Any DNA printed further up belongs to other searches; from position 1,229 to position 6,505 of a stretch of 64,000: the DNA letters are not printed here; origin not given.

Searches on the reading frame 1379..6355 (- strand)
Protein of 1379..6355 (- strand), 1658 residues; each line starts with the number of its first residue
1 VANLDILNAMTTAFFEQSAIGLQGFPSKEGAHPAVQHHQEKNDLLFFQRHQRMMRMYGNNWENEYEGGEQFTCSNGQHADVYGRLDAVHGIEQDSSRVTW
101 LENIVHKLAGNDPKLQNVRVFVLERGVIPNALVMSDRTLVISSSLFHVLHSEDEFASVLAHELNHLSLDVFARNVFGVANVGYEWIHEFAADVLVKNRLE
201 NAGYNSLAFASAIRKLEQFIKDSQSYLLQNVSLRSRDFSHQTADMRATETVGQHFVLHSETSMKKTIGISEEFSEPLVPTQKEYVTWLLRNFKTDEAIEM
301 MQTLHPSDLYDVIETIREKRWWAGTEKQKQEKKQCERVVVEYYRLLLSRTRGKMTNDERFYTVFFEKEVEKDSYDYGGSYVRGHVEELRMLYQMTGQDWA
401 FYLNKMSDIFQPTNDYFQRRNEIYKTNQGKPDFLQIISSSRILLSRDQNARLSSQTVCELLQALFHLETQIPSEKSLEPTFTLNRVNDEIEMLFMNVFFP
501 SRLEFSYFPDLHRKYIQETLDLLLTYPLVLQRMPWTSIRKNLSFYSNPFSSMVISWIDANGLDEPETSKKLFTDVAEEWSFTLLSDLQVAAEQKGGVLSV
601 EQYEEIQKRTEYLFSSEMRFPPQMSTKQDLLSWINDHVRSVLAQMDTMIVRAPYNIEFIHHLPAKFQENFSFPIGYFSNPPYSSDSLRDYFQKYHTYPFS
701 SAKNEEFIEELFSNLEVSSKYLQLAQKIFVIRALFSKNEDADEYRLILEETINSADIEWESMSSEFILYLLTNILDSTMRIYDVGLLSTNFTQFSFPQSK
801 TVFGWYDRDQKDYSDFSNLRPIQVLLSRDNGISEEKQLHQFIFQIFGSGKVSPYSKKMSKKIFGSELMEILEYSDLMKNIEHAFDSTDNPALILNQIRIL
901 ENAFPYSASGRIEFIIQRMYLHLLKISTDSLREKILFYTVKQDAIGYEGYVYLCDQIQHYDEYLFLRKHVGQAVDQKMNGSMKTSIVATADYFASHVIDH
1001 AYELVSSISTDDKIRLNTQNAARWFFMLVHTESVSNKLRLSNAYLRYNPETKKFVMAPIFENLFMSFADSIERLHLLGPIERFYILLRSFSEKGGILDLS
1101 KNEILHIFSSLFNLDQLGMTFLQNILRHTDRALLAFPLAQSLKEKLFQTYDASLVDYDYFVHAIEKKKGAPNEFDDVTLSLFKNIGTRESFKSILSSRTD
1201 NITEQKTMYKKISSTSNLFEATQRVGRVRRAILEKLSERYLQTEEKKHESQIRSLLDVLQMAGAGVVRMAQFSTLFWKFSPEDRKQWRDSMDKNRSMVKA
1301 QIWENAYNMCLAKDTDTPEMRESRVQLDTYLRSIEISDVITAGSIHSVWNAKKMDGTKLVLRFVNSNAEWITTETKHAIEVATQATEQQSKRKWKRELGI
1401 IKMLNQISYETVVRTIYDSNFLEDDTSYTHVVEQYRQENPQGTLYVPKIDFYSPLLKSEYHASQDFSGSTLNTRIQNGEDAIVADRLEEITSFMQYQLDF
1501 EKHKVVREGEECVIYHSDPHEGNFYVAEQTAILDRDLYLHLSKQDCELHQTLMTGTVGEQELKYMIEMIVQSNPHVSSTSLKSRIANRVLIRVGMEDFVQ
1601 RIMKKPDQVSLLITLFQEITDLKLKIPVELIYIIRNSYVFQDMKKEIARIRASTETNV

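Call 32: search_protein_families(library=pfam, proteins=[window:1379-6355:-], max_evalue=0.001)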
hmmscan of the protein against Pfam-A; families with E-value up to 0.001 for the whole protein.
window:1379-6355:- (1658 aa): 1 family
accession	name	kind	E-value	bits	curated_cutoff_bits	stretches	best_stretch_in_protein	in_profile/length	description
PF01435.24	Peptidase_M48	-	1.2e-06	28.9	20.3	1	97-177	3-87/186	Peptidase family M48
